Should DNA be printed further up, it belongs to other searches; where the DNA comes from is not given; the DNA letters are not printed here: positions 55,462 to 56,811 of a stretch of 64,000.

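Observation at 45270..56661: Block of six carboxylate-activating enzymes plus a carrier protein and an acyltransferase: candidate uncharacterised ribosome-independent ligase pathway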

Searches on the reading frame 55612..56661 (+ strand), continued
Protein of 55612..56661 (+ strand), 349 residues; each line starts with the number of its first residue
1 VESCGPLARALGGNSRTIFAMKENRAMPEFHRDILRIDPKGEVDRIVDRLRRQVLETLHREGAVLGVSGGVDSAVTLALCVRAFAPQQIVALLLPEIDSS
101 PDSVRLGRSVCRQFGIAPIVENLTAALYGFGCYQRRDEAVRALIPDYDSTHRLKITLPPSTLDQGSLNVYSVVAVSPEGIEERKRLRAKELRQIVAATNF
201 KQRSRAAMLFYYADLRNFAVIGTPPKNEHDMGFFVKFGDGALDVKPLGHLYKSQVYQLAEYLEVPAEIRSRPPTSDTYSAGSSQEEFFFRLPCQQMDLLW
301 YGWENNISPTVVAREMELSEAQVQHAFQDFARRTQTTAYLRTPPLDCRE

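Call 51: search_protein_families(library=ncbifam, proteins=[L008:425-1276:+, L008:1261-2310:+, L008:2355-2606:+, L008:2615-3421:+, L008:3418-4953:+, L008:5182-5820:+, L008:5784-6950:+, L008:6947-7588:+, L008:7901-9961:+, L008:11078-12148:+], max_evalue=0.00001)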
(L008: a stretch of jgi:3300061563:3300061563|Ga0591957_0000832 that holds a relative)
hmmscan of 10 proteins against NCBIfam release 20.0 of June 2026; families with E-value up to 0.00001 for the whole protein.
L008:425-1276:+ (283 aa): 2 families
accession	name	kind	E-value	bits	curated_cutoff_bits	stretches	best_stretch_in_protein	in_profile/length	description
TIGR03101.1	hydr2_PEP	hypoth_equivalog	7.3e-23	81.4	202.75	1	30-209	14-195/266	hydrolase 2, exosortase A system-associated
TIGR03100.1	hydr1_PEP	hypoth_equivalog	3.3e-10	39.7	168.45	1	21-118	8-104/274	hydrolase 1, exosortase A system-associated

L008:1261-2310:+ (349 aa): 1 family
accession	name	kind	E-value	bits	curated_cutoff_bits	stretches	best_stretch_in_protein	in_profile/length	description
TIGR03100.1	hydr1_PEP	hypoth_equivalog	3e-11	43.1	168.45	1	10-161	10-141/274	hydrolase 1, exosortase A system-associated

L008:2355-2606:+ (83 aa): 9 families
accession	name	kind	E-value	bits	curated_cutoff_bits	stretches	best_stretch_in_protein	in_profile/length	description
NF052616.1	ACP_for_OlsHI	equivalog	1.1e-18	67.4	130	1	1-82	1-82/83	ornithine lipid biosynthesis acyl carrier protein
NF058660.1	cispen_ACP_AmcB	equivalog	1.4e-13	50.9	80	1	4-81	2-79/80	cispentacin biosynthesis acyl carrier protein AmcB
NF002148.0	PRK00982.1-2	subfamily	2.4e-07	30.5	71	1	1-81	2-78/79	acyl carrier protein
NF005798.0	PRK07639.1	equivalog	7.9e-07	29.4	100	1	25-82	26-83/91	petrobactin biosynthesis protein AsbD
NF002150.0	PRK00982.1-4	subfamily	9.7e-07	28.9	66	1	3-81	5-79/80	acyl carrier protein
TIGR00517.1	acyl_carrier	equivalog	1.5e-06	28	70.45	1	1-81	1-77/77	acyl carrier protein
NF002151.0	PRK00982.1-5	equivalog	2.1e-06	27.7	92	1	1-80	1-76/78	acyl carrier protein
NF003464.0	PRK05087.1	equivalog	2.3e-06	27.5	68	1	17-69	14-66/78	D-alanine--poly(phosphoribitol) ligase subunit DltC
NF002149.0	PRK00982.1-3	equivalog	4.6e-06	26.5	106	1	1-78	1-74/78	acyl carrier protein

L008:2615-3421:+ (268 aa): 0 families

L008:3418-4953:+ (511 aa): 107 families (the best 25 are shown)
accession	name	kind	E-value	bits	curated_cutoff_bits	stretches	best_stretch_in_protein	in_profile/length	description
TIGR03098.1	ligase_PEP_1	hypoth_equivalog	2.7e-154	514.5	592.35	1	4-511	2-515/517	acyl-CoA ligase (AMP-forming), exosortase A system-associated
NF004837.0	PRK06187.1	subfamily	4.2e-117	391.6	476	1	3-511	9-519/531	long-chain-fatty-acid--CoA ligase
NF006182.0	PRK08316.1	subfamily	6.4e-111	371.4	663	1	3-510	12-513/523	fatty acyl-CoA synthetase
NF006181.0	PRK08314.1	subfamily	4.5e-92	309.1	705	1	6-506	28-546/563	long-chain-fatty-acid--CoA ligase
NF005801.1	PRK07656.1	equivalog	1.2e-89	301.3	657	1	6-511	5-500/500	FadD3 family acyl-CoA ligase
TIGR01733.1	AA-adenyl-dom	subfamily_domain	1.4e-87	294.2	317.4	1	29-446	1-409/409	amino acid adenylation domain-containing protein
NF004758.0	PRK06087.1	equivalog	1.6e-83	281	736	1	5-510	27-531/548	medium-chain fatty-acid--CoA ligase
NF009233.0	PRK12583.1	subfamily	1e-82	278.4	832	1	4-510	20-546/558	fatty acid CoA ligase family protein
NF004114.0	PRK05605.1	equivalog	5.1e-82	276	766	2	159-509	215-564/575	long-chain-fatty-acid--CoA ligase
NF005463.0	PRK07059.1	subfamily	8.1e-82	275.4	869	2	159-510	198-552/557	long-chain-fatty-acid--CoA ligase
NF005702.0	PRK07514.1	subfamily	2.5e-80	270.3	558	1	9-510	10-496/506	malonyl-CoA synthase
NF005307.0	PRK06839.1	equivalog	5.4e-79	266.1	748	1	6-510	6-489/496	o-succinylbenzoate--CoA ligase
NF004808.0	PRK06155.1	equivalog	1.7e-78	264.2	722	1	3-510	22-518/542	ATP-dependent acyl-CoA ligase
NF006523.0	PRK08974.1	equivalog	7e-77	258.8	884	2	163-510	204-549/561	long-chain-fatty-acid--CoA ligase FadD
NF005857.1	PRK07786.1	exception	8.7e-77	258.8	733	1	8-510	15-508/513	fatty-acid--CoA ligase FadD5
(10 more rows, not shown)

L008:5182-5820:+ (212 aa): 0 families

L008:5784-6950:+ (388 aa): 0 families

L008:6947-7588:+ (213 aa): 8 families
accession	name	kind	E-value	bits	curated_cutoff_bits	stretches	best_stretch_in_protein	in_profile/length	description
TIGR02764.1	spore_ybaN_pdaB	equivalog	7.9e-24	84.5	237.4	1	31-207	6-191/191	polysaccharide deacetylase family sporulation protein PdaB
NF045820.1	PgAcgDacpgdA_Strep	equivalog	1.3e-18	67.1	800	1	32-209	269-450/463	peptidoglycan-N-acetylglucosamine deacetylase PgdA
TIGR04243.1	nodulat_NodB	equivalog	1.5e-15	57.3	240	1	32-178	3-157/197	chitooligosaccharide deacetylase NodB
NF045821.1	PgAcgDacpgdA1_Bac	equivalog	2.1e-14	53.1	400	1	33-128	90-193/282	peptidoglycan-N-acetylglucosamine deacetylase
NF045822.1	PgAcgDacpgdA2_Bac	equivalog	7.2e-12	45.2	400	1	34-118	73-157/274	peptidoglycan-N-acetylglucosamine deacetylase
TIGR02873.1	spore_ylxY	hypoth_equivalog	2.4e-11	43.4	391.5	1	47-207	102-267/268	probable sporulation protein, polysaccharide deacetylase family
TIGR02884.1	spore_pdaA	equivalog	4.8e-09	36.3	298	1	31-186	37-203/224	delta-lactam-biosynthetic de-N-acetylase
TIGR03006.1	pepcterm_polyde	equivalog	2.9e-08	33.2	276.2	1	45-111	36-108/272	XrtA system polysaccharide deacetylase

L008:7901-9961:+ (686 aa): 9 families
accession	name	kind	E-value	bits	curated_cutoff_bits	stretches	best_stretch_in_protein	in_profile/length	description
TIGR01536.1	asn_synth_AEB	equivalog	5.1e-154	514.1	267.1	1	2-579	1-517/517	asparagine synthase (glutamine-hydrolyzing)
TIGR03108.1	eps_aminotran_1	hypoth_equivalog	1.6e-129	433.4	816.9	1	1-626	1-606/628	XrtA/PEP-CTERM system amidotransferase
TIGR03104.1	trio_amidotrans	equivalog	3.9e-113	378.7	570.1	2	1-409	1-406/589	N-acetylglutaminylglutamine amidotransferase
NF006949.0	PRK09431.1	equivalog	5.4e-98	328.9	499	3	1-178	1-175/554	asparagine synthase B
NF033535.1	lass_lactam_cya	exception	2.5e-75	254.4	525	2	1-393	1-393/668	lasso peptide isopeptide bond-forming cyclase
NF033561.1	macrolact_Ik_Al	subfamily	1.4e-22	80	300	1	127-378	82-332/561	albusnodin/ikarugamycin family macrolactam cyclase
TIGR01134.1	purF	equivalog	5.9e-11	42.4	350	1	63-168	84-199/432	amidophosphoribosyltransferase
NF001484.0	PRK00331.1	subfamily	1.1e-09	37.3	381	1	67-171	89-201/601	isomerizing glutamine--fructose-6-phosphate transaminase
TIGR01135.1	glmS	equivalog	3.5e-09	35.7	418.05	1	69-171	90-200/607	glutamine--fructose-6-phosphate transaminase (isomerizing)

L008:11078-12148:+ (356 aa): 0 families
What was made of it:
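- On XrtA/PEP-CTERM-associated ligase-carrier-amidotransferase set: The Thermoguttaceae ortholog scores 514.5, also below the cut-off (call 51).
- The Thermoguttaceae locus resembles the exosortase-A-associated set of hydrolase 1, hydrolase 2, carrier, ligase and amidotransferase (call 51).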

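Call 63: predict_structure(alignment_id=A1)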
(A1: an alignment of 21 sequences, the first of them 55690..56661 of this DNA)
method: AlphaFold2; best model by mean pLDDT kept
length: 323 residues; sequences in the alignment: 21
mean_pLDDT: 79.2   pTM: 0.80
mean pLDDT of the five models: 79.2, 77.9, 77.8, 75.4, 71.9
residues with pLDDT >= 90: 107; 70-90: 142; 50-70: 42; < 50: 32
segments of 3 or more residues with pLDDT < 50: 202-204, 214-216, 249-264, 319-323
pLDDT, mean of each block of 10 residues (from residue 1): 85 95 92 92 88 95 90 83 94 89 88 89 78 53 74 86 77 78 89 76 57 55 82 95 71 33 62 90 94 86 76 55 41
secondary structure, 60 per line:
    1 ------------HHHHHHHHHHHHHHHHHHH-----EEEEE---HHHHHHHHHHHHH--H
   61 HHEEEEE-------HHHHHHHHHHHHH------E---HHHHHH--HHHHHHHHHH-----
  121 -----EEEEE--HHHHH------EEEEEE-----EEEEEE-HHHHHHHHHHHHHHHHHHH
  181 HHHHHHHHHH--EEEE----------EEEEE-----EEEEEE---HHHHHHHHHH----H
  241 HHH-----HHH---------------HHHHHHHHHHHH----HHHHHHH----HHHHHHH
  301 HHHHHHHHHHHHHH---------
elements in order: H13-31 E37-41 H45-57 E63-67 H75-87 H98-103 H106-115 E126-130 H133-137 E144-149 E155-160 H162-190 E193-196 E207-211 E217-222 H226-235 H240-243 H267-278 H283-289 H294-314

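Call 67: fold_search(model_id=the predicted structure, library=pdb)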
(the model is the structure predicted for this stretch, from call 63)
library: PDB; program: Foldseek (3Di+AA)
matches with E <= 10: 1189; with E <= 0.001: 122
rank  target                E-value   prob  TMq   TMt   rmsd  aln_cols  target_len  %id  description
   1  1xng_A                2.7e-12  1.00  0.59  0.73   5.8       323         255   22  Crystal Structure of NH3-dependent NAD+ synthetase from Helicobacter pylori (released 2005-04-05)
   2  2e18_A                3.8e-12  1.00  0.58  0.72   5.0       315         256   20  Crystal structure of project PH0182 from Pyrococcus horikoshii OT3 (released 2007-04-24)
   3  1xng_B                1.6e-11  1.00  0.58  0.70   5.7       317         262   23  Crystal Structure of NH3-dependent NAD+ synthetase from Helicobacter pylori (released 2005-04-05)
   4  3fiu_A                7.0e-11  1.00  0.57  0.74   5.4       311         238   21  Structure of NMN synthetase from Francisella tularensis (released 2009-03-03)
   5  3p52_B                1.2e-10  1.00  0.56  0.77   6.2       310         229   21  NH3-dependent NAD synthetase from Campylobacter jejuni subsp. jejuni NCTC 11168 in complex with the nitrate ion (released 2010-10-27)
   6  3p52_A                1.7e-10  1.00  0.56  0.77   5.0       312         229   20  NH3-dependent NAD synthetase from Campylobacter jejuni subsp. jejuni NCTC 11168 in complex with the nitrate ion (released 2010-10-27)
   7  1xnh                  2.3e-10  1.00  0.58  0.73   5.8       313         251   23  Crystal Structure of NH3-dependent NAD+ synthetase from Helicobacter pylori (released 2005-04-05)
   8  1nsy_A                1.6e-09  1.00  0.55  0.64   5.9       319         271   20  CRYSTAL STRUCTURE OF NH3-DEPENDENT NAD+ SYNTHETASE FROM BACILLUS SUBTILIS (released 1997-07-23)
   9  3q4g_A                2.4e-09  1.00  0.55  0.65   6.6       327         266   23  Structure of NAD synthetase from Vibrio cholerae (released 2011-01-26)
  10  5kha_B                3.8e-09  1.00  0.46  0.29  15.8       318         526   17  Structure of glutamine-dependent NAD+ synthetase from Acinetobacter baumannii in complex with adenosine diphosphate (A (released 2016-07-27)
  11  5wp0_B                6.6e-09  1.00  0.52  0.60   7.6       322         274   20  Crystal structure of NAD synthetase NadE from Vibrio fischeri (released 2017-08-16)
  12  5kha_A                1.0e-08  1.00  0.44  0.28  15.6       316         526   17  Structure of glutamine-dependent NAD+ synthetase from Acinetobacter baumannii in complex with adenosine diphosphate (A (released 2016-07-27)
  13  3dpi_A                1.6e-08  1.00  0.50  0.58   7.2       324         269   20  Crystal Structure of NAD+ synthetase from Burkholderia Pseudomallei (released 2008-07-29)
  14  2pz8_A                1.9e-08  1.00  0.51  0.58   7.2       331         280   18  NAD+ Synthetase from Bacillus anthracis with AMP-CPP and Mg2+ (released 2007-07-31)
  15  4q16_A                2.0e-08  1.00  0.49  0.58   7.9       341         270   19  Structure of NAD+ Synthetase from Deinococcus radiodurans (released 2015-04-15)
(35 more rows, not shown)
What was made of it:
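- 55690..56661 (+): g9, NadE-family PP-loop ATP pyrophosphatase with an inserted beta segment. The AlphaFold2 model matches NH3-dependent NAD synthetases at E about 1e-12 and 20-23% identity (calls 63, 67).
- On NH3-dependent NAD+ synthetase (NadE): Foldseek's top hits are NadE structures (call 67).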

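Call 74: find_encoding_contigs(protein=P0121, flank=10000, max_places=1)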
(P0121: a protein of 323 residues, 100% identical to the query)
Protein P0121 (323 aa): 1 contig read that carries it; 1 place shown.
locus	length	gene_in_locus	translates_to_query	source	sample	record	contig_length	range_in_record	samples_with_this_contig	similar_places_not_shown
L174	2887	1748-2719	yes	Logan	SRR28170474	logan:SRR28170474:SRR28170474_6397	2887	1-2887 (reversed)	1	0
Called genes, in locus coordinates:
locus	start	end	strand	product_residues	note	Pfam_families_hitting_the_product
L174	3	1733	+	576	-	?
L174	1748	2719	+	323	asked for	PF02540:NAD_synthase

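Call 76: search_protein_families(library=pfam, proteins=[L047:12224-13552:+, L034:14230-14925:-, L088:636-1844:+, L061:1594-2592:-, L053:1308-2498:+, L046:4024-4653:+, L043:2577-3398:+, L037:2685-3911:+, L085:4472-6121:+, L013:2052-3473:+], max_evalue=0.0001)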
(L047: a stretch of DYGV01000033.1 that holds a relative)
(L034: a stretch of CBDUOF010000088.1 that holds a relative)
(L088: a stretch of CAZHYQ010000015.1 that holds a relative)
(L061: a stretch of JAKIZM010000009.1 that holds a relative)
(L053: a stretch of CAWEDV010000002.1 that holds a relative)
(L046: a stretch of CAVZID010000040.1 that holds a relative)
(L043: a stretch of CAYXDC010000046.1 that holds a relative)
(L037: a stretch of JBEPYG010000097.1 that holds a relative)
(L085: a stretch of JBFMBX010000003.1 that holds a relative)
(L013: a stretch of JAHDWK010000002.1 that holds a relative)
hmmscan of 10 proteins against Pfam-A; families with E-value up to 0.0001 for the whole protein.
L047:12224-13552:+ (442 aa): 1 family
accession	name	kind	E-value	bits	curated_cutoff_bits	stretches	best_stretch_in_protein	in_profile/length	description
PF13231.12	PMT_2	-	6.3e-06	26.9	26.1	1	77-236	5-154/160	Dolichyl-phosphate-mannose-protein mannosyltransferase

L034:14230-14925:- (231 aa): 1 family
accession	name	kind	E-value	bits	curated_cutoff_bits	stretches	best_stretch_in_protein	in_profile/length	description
PF02397.22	Bac_transf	-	3.2e-58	196.6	27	1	38-226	1-179/179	Bacterial sugar transferase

L088:636-1844:+ (402 aa): 3 families
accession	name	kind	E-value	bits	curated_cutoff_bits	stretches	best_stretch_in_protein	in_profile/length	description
PF00535.33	Glycos_transf_2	-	8.2e-34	117.4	23.3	1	5-171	1-164/168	Glycosyl transferase family 2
PF13641.12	Glyco_tranf_2_3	-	3.9e-11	43.8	27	1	4-121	3-119/230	Glycosyltransferase like family 2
PF10111.15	Glyco_tranf_2_2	-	1.4e-10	41.6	27.3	1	5-109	1-101/276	Glycosyltransferase like family 2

L061:1594-2592:- (332 aa): 9 families
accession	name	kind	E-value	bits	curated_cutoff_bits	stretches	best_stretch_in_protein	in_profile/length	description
PF16363.11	GDP_Man_Dehyd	-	2.1e-62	212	27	1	7-308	1-332/332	GDP-mannose 4,6 dehydratase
PF01370.27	Epimerase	-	2.1e-58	198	20.9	1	6-242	1-239/240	NAD dependent epimerase/dehydratase family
PF01073.25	3Beta_HSD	-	1.1e-27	97.3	22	1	7-265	1-272/280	3-beta hydroxysteroid dehydrogenase/isomerase family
PF04321.23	RmlD_sub_bind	-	1.8e-15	57.2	27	1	5-266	2-237/287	RmlD substrate binding domain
PF13460.12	NAD_binding_10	-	6e-15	56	27.2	1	10-175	1-145/184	NAD(P)H-binding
PF02719.21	Polysacc_synt_2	-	2.8e-12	46.9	20.2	1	6-278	1-267/293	Polysaccharide biosynthesis protein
PF07993.18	NAD_binding_4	-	5.3e-12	45.9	20.1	1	63-220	79-252/258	Male sterility protein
PF05368.20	NmrA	-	5.3e-08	33.2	27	1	3-89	2-85/298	NmrA-like family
PF08659.16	KR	-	3.5e-06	27.5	22.6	1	6-124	3-139/180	KR domain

L053:1308-2498:+ (396 aa): 2 families
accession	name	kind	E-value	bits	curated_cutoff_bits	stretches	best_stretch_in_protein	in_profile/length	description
PF01041.23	DegT_DnrJ_EryC1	-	3.6e-138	461.1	19.8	1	21-386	2-359/360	DegT/DnrJ/EryC1/StrS aminotransferase family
PF00155.27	Aminotran_1_2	-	1e-09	38.5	19.7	1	44-175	42-196/361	Aminotransferase class I and II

L046:4024-4653:+ (209 aa): 3 families
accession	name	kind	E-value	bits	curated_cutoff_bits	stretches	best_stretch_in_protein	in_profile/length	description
PF00072.30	Response_reg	-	9.5e-23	80.9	30.2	1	4-116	1-111/111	Response regulator receiver domain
PF00196.25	GerE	-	4.9e-18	65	23.5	1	148-202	2-56/57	Bacterial regulatory proteins, luxR family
PF04545.22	Sigma70_r4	-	7.7e-05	22.6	24.1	0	148-191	4-48/50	Sigma-70, region 4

L043:2577-3398:+ (273 aa): 3 families
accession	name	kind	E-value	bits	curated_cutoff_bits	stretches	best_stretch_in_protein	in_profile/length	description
PF13469.12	Sulfotransfer_3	-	5.4e-12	46.9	27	1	35-232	3-213/216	Sulfotransferase family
PF00685.33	Sulfotransfer_1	-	9.1e-06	25.7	22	1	33-236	3-188/255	Sulfotransferase domain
PF09037.16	Sulphotransf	-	7.3e-05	22.8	22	0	139-247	115-233/244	Stf0 sulphotransferase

L037:2685-3911:+ (408 aa): 7 families
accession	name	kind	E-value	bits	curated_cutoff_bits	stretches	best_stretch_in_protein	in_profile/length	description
PF00534.26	Glycos_transf_1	-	5.1e-38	130.8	26.4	1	199-361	3-171/172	Glycosyl transferases group 1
PF13692.12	Glyco_trans_1_4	-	5.8e-33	114.6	27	1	213-348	3-142/142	Glycosyl transferases group 1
PF13439.12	Glyco_transf_4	-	8.9e-10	39.3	28.5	1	27-176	11-160/170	Glycosyltransferase Family 4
PF13579.12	Glyco_trans_4_4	-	1.6e-09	38.7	29.7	1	26-179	9-156/158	Glycosyl transferase 4-like domain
PF20706.3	GT4-conflict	-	5.3e-09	36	26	1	214-363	200-372/385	Family 4 Glycosyltransferase in conflict systems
PF13524.12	Glyco_trans_1_2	-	3e-08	34.2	25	1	239-365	13-131/144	Glycosyl transferase-like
PF13477.12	Glyco_trans_4_2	-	1.1e-05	26.1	23.4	1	22-139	11-126/139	Glycosyl transferase 4-like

L085:4472-6121:+ (549 aa): 1 family
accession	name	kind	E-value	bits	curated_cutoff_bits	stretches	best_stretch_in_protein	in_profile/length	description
PF04055.27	Radical_SAM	-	1.8e-26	93.7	29.5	1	277-438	1-165/166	Radical SAM superfamily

L013:2052-3473:+ (473 aa): 1 family
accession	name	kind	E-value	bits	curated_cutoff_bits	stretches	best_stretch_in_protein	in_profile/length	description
PF04932.20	Wzy_C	-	4.7e-12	46.4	31.7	1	250-386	14-148/149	O-Antigen ligase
